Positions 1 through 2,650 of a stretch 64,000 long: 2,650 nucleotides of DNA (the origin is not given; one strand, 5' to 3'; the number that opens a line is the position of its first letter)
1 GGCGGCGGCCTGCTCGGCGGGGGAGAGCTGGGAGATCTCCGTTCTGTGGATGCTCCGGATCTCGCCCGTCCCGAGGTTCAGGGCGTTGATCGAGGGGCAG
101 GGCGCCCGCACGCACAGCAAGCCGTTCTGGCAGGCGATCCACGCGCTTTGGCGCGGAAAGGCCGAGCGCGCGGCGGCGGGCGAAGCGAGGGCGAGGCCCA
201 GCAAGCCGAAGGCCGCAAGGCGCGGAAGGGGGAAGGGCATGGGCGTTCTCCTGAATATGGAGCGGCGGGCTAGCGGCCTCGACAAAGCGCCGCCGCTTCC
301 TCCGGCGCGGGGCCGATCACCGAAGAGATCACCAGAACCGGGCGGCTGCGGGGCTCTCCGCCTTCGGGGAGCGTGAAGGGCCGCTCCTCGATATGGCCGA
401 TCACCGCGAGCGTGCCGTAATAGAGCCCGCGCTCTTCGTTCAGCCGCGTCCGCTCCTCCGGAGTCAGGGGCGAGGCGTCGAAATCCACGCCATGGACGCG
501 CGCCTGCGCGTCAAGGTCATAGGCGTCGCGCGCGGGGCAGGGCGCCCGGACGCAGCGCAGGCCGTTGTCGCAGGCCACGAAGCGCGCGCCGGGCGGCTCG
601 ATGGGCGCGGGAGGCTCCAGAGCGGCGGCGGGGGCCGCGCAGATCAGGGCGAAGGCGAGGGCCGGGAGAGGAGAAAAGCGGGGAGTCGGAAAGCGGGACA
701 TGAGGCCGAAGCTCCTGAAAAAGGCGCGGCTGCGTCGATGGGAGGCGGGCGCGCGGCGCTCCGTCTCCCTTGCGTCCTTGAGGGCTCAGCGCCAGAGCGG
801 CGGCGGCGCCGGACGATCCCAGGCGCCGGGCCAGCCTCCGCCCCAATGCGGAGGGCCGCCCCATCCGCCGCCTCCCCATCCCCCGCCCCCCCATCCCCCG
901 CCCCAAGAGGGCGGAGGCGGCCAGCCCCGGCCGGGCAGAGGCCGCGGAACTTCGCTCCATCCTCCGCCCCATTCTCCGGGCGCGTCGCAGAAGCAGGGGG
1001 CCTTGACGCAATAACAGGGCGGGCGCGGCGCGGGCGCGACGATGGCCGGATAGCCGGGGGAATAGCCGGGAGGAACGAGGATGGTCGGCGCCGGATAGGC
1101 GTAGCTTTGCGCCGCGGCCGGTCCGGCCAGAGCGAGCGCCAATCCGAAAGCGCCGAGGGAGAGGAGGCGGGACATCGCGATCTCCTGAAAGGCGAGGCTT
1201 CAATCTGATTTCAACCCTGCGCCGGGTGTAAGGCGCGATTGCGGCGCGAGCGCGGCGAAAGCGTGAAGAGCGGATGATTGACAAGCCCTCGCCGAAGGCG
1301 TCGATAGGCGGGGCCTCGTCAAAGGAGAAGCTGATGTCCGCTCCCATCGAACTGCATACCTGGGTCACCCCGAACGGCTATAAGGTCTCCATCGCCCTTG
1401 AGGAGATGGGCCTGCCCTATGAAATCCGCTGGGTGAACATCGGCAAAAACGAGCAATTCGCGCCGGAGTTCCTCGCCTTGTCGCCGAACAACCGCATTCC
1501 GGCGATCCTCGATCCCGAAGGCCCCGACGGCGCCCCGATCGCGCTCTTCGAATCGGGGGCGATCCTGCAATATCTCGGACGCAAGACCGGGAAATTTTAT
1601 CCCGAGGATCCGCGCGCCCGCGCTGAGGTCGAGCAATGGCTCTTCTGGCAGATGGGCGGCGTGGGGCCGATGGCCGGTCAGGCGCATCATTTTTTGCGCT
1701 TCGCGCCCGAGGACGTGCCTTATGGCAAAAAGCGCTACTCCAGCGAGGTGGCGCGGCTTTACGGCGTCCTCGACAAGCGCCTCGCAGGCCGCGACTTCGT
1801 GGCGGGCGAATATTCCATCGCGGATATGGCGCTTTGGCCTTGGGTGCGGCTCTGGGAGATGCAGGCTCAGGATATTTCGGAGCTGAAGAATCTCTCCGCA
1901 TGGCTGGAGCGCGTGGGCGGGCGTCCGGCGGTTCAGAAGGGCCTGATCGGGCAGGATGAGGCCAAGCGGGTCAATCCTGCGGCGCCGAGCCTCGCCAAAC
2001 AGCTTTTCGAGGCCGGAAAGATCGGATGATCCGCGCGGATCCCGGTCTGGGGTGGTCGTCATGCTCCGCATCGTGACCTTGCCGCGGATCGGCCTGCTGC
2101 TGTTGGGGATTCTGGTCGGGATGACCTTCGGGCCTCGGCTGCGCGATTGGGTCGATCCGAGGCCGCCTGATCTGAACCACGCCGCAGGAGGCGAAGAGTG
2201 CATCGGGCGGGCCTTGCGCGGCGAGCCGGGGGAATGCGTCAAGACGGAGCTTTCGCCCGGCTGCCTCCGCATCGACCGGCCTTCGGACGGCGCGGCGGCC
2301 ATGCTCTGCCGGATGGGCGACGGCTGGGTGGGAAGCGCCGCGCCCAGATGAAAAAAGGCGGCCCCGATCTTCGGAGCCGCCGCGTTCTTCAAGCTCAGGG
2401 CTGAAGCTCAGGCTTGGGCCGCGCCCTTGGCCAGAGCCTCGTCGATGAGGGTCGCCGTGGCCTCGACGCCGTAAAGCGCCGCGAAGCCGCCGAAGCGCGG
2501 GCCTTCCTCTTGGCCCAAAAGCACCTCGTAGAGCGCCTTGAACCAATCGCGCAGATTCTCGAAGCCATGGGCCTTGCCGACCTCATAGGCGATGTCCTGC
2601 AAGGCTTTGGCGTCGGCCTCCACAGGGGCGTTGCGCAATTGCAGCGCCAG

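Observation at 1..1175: Three tandem secreted small proteins sharing a C-V-[RK]-A-P-C core, one with GGGW repeats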

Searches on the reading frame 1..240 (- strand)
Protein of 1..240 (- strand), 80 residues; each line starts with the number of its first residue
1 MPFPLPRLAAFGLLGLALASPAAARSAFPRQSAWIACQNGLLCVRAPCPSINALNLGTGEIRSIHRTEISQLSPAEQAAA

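Call 4: search_protein_families(library=pfam, proteins=[window:1-240:-], max_evalue=10)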
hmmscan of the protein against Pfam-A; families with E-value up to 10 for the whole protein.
window:1-240:- (80 aa): 1 family
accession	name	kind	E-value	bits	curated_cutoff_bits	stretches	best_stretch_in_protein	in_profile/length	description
PF20533.3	DUF6748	-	5e-06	26.8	27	1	24-76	97-149/196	Domain of unknown function (DUF6748)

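Call 5: search_protein_families(library=ncbifam, proteins=[window:1-240:-], max_evalue=10)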
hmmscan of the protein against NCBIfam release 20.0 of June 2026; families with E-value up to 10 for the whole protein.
window:1-240:- (80 aa): 0 families

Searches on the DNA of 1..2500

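Call 64: search_rna_families(source=window, start=1, end=2500, threshold=evalue, max_evalue=1)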
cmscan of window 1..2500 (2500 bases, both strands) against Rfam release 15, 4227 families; matches with E-value up to 1: 0.
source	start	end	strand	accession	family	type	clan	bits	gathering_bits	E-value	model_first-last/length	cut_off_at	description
